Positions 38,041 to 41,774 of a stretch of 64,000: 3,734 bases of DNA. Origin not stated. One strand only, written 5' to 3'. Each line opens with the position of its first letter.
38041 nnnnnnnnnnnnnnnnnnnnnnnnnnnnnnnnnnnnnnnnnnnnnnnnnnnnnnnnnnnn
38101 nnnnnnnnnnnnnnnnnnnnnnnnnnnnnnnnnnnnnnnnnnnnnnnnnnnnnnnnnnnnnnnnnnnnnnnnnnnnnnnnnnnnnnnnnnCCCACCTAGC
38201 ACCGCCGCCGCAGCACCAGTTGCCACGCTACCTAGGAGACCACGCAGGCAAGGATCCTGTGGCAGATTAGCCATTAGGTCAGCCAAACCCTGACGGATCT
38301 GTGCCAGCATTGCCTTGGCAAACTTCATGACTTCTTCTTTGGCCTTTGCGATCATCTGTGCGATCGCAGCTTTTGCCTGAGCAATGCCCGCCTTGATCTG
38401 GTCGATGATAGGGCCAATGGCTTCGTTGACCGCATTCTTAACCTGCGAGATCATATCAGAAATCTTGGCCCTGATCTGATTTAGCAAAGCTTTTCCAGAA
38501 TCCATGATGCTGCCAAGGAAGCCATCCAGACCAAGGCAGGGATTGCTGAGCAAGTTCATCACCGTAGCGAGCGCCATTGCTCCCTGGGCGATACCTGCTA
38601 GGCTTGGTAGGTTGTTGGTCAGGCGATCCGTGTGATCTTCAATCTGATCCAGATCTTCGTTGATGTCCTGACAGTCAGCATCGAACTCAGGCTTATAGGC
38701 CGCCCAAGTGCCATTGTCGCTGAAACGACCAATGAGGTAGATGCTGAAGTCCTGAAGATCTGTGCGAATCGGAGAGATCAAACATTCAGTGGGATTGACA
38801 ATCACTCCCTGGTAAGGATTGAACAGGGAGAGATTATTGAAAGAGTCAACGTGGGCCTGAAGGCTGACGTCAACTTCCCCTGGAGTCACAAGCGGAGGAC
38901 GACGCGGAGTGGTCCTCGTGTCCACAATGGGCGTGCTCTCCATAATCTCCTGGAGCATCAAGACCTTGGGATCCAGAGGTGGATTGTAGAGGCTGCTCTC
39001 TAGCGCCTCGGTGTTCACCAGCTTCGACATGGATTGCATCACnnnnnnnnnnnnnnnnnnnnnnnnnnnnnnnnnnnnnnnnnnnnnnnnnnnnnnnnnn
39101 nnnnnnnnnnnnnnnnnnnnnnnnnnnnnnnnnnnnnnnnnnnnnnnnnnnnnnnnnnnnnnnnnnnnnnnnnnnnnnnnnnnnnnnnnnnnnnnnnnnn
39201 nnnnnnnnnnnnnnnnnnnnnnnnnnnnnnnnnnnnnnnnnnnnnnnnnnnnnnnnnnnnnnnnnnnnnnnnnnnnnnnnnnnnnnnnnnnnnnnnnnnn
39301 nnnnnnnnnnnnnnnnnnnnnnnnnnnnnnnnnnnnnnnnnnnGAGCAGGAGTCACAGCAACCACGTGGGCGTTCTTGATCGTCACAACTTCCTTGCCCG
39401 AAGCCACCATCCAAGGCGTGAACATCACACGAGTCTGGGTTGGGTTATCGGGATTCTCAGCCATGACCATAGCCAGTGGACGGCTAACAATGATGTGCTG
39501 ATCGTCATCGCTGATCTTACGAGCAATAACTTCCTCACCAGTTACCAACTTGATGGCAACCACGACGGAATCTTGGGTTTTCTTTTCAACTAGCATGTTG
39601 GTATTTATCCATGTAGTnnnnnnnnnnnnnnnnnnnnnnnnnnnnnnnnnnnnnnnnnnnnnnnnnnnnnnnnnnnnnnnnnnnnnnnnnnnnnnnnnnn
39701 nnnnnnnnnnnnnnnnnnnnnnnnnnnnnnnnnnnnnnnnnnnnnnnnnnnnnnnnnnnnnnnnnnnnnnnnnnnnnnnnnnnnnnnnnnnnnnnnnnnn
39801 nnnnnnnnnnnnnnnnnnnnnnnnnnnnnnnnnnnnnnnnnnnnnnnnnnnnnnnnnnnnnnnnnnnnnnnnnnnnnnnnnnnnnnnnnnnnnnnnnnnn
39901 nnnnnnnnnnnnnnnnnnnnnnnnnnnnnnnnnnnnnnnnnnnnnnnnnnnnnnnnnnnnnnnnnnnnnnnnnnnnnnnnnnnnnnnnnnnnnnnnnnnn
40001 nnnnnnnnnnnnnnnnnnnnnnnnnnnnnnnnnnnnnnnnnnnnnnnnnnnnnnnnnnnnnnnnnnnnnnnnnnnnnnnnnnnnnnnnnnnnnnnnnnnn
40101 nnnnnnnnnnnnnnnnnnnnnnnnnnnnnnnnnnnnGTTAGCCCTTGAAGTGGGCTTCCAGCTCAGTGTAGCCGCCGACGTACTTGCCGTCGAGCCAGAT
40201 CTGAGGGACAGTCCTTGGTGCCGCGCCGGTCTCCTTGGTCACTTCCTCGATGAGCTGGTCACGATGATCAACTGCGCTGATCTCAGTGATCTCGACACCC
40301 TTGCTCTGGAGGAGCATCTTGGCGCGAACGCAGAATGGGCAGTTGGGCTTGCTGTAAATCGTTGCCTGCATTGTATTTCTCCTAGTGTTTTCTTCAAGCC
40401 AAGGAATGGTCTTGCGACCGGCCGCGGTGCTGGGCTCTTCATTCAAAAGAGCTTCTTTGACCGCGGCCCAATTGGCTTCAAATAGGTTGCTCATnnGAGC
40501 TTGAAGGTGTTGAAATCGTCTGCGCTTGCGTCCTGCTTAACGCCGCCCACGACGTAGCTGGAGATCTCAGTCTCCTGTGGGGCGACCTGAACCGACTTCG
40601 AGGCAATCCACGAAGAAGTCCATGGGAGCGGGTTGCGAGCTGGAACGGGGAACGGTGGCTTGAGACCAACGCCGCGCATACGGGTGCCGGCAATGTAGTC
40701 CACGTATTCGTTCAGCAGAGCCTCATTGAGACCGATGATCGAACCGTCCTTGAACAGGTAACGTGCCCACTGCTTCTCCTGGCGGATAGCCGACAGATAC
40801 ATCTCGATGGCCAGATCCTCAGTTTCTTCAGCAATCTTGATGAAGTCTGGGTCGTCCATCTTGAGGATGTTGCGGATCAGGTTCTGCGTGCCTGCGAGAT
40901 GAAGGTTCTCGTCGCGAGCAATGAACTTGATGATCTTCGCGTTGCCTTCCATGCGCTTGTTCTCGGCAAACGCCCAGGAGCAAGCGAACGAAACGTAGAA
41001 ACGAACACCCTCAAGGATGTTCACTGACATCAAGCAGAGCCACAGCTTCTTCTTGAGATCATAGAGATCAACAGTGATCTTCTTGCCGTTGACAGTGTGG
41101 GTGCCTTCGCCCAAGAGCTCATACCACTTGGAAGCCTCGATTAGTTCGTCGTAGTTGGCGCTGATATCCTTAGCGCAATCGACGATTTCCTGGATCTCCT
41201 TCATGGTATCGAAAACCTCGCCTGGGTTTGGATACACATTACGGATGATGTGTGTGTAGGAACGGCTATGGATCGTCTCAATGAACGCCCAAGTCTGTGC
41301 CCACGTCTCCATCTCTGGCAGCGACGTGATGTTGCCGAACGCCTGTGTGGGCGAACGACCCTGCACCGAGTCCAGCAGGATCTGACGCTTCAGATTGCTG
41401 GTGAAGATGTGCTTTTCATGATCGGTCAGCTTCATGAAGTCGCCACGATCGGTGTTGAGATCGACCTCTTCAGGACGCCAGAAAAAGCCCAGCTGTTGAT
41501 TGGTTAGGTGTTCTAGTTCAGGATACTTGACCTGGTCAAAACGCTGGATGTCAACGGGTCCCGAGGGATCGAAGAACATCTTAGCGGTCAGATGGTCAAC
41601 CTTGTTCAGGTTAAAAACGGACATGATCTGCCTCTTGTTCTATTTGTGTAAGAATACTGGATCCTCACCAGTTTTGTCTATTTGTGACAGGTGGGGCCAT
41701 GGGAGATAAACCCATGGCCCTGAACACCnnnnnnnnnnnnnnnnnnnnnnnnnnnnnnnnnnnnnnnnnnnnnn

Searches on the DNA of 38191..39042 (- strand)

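Call 16: search_rna_families(sources=[L001, L002], threshold=gathering, show_alignments=2)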
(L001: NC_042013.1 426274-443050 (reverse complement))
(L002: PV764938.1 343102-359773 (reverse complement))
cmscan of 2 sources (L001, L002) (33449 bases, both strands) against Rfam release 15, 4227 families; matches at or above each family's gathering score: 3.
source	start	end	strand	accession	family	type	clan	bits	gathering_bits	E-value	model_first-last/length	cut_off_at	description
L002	9576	10178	+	RF04321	tmRNA_permuted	Gene;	-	113.3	47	1.3e-21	1-213/213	no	permuted transfer-messenger RNA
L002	9532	10221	+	RF01849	alpha_tmRNA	Gene;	CL00001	108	50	8.2e-29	1-355/355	no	Alphaproteobacteria transfer-messenger RNA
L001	12267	12338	-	RF00005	tRNA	Gene; tRNA;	CL00001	60.1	29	8.9e-11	1-71/71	no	tRNA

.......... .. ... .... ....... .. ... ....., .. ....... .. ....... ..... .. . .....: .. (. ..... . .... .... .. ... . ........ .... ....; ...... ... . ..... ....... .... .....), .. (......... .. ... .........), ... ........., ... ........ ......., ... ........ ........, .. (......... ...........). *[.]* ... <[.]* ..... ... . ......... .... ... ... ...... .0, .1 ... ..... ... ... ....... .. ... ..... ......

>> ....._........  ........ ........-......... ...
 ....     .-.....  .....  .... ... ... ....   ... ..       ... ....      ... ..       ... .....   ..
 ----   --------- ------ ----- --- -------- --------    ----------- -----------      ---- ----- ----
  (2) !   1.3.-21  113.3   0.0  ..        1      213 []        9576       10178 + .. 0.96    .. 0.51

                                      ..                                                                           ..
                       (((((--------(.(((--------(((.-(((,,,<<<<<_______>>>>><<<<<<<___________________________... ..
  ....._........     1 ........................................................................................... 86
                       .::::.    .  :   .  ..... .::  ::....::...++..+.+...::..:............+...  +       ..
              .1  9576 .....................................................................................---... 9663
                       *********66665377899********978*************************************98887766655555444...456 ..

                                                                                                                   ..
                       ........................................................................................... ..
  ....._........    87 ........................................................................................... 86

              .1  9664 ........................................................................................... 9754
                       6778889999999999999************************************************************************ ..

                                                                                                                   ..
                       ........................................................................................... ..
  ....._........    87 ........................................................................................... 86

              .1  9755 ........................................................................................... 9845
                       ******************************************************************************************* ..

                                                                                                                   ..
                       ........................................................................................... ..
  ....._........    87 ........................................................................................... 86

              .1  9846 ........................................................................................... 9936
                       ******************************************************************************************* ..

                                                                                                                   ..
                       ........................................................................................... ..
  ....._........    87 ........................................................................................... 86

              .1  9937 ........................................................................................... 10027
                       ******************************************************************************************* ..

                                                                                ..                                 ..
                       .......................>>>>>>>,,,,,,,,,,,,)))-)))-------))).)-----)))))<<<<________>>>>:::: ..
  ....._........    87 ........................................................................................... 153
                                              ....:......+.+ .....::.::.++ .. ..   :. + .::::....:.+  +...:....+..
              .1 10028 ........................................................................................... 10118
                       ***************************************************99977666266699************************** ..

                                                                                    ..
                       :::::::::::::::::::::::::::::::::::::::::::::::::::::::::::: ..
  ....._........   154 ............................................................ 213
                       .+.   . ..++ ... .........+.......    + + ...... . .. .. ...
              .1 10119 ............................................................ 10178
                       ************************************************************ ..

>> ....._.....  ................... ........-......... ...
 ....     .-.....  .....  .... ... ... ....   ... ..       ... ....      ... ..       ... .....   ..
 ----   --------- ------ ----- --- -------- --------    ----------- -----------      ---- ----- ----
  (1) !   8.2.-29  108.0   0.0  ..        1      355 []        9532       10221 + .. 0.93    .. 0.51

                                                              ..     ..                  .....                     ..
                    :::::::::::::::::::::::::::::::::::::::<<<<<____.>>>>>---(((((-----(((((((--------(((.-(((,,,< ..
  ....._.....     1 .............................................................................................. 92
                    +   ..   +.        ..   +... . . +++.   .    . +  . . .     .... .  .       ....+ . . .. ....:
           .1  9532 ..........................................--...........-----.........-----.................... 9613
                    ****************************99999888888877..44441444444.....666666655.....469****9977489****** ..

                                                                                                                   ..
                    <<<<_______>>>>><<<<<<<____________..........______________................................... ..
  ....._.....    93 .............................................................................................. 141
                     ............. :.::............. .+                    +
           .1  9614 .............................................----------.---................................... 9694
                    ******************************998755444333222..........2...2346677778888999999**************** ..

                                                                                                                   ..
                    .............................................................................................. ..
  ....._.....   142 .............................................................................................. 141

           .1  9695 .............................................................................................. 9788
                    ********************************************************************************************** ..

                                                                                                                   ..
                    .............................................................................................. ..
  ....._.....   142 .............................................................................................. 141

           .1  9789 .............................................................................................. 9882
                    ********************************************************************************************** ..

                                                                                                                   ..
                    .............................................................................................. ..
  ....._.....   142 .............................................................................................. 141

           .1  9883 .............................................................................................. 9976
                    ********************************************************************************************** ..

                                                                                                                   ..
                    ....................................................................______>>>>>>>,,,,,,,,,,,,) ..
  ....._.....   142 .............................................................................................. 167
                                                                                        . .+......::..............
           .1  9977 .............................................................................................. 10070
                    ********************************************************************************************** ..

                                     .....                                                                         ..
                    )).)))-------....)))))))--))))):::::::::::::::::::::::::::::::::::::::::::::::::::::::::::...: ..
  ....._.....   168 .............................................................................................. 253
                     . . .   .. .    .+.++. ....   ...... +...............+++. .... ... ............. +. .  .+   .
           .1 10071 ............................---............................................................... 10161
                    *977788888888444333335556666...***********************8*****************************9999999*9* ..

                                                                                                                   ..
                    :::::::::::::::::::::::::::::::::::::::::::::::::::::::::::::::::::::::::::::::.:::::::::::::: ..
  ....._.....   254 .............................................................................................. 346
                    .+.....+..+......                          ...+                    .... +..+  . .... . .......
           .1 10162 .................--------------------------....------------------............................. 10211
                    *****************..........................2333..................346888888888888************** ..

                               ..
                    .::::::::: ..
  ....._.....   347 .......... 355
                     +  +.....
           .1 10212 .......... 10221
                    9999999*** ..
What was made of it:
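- Tried and rejected: Only 16.7 kb was scanned and held no tmRNA (call 16).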

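Call 44: search_rna_families(sources=[L138, L139, L140, L141, L142], threshold=gathering)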
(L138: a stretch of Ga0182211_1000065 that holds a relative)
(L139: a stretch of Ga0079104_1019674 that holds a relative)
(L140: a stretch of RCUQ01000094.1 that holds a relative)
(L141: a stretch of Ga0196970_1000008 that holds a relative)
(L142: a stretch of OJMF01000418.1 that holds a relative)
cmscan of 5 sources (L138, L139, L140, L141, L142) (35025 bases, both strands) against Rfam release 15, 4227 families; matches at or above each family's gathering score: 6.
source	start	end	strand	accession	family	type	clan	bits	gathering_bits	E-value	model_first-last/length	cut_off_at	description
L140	6557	7020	+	RF04321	tmRNA_permuted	Gene;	-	117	47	1.9e-22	1-213/213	no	permuted transfer-messenger RNA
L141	6703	6995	+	RF04321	tmRNA_permuted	Gene;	-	112.8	47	1.8e-21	1-213/213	no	permuted transfer-messenger RNA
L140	6497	7067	+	RF01849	alpha_tmRNA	Gene;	CL00001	111.2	50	9.5e-30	1-355/355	no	Alphaproteobacteria transfer-messenger RNA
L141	6641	7041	+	RF01849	alpha_tmRNA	Gene;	CL00001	106.9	50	1.8e-28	1-355/355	no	Alphaproteobacteria transfer-messenger RNA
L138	6866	7142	+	RF04321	tmRNA_permuted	Gene;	-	81.6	47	2.4e-14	1-213/213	no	permuted transfer-messenger RNA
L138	6892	7005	+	RF01849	alpha_tmRNA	Gene;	CL00001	67.1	50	2e-16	83-171/355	no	Alphaproteobacteria transfer-messenger RNA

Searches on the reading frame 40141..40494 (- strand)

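Call 10: search_protein_families(library=pfam, proteins=[window:40141-40494:-])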
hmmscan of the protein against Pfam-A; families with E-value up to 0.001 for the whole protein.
window:40141-40494:- (118 aa): 3 families
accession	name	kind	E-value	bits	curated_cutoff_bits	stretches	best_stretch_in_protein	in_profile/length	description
PF00462.30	Glutaredoxin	-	2.3e-16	60.2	22.9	1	45-106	2-60/60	Glutaredoxin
PF13409.12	GST_N_2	-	0.00016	22.7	25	0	52-111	2-62/70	Glutathione S-transferase, N-terminal domain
PF13417.12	GST_N_3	-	0.00078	20.2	22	0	47-89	2-44/75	Glutathione S-transferase, N-terminal domain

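Call 11: search_protein_families(library=phrogs, proteins=[window:40141-40494:-])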
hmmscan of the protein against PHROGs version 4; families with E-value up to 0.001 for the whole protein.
window:40141-40494:- (118 aa): 2 families
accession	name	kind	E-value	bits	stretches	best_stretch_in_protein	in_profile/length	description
phrog_22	-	DNA, RNA and nucleotide metabolism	1.7e-18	68.2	1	35-117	63-145/162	thioredoxin domain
phrog_86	-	DNA, RNA and nucleotide metabolism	2.6e-05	24.2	1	37-103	411-473/504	ribonucleoside diphosphate reductase small subunit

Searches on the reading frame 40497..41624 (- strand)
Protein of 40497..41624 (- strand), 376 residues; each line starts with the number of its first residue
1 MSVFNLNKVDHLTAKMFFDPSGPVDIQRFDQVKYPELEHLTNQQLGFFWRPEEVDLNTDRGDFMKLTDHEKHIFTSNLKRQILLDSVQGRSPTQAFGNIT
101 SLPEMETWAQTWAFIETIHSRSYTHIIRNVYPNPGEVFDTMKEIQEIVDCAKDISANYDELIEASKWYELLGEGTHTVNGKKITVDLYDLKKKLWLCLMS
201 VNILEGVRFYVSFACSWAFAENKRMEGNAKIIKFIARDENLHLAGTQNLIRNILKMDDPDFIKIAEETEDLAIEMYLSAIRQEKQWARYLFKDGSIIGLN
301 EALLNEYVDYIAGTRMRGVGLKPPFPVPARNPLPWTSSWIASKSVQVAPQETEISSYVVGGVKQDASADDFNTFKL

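Call 10: search_protein_families(library=pfam, proteins=[window:40497-41624:-])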
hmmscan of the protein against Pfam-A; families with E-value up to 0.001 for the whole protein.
window:40497-41624:- (376 aa): 1 family
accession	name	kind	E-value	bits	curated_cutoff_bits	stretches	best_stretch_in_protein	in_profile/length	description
PF00268.27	Ribonuc_red_sm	-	1.1e-45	156.7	33.6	1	31-332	6-281/281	Ribonucleotide reductase, small chain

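Call 11: search_protein_families(library=phrogs, proteins=[window:40497-41624:-])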
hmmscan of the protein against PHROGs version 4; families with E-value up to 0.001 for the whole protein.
window:40497-41624:- (376 aa): 4 families
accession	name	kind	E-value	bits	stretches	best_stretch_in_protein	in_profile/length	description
phrog_86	-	DNA, RNA and nucleotide metabolism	5.9e-145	484.8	1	1-375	44-402/504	ribonucleoside diphosphate reductase small subunit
phrog_10582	-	DNA, RNA and nucleotide metabolism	3.9e-66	223.9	1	2-214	4-226/255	ribonucleotide reductase class Ia beta subunit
phrog_8368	-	DNA, RNA and nucleotide metabolism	6.8e-50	170.1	1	225-375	1-153/156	aerobic NDP reductase small subunit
phrog_24856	-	DNA, RNA and nucleotide metabolism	1.3e-09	39.1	1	41-160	22-144/195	ribonucleotide reductase class Ia beta subunit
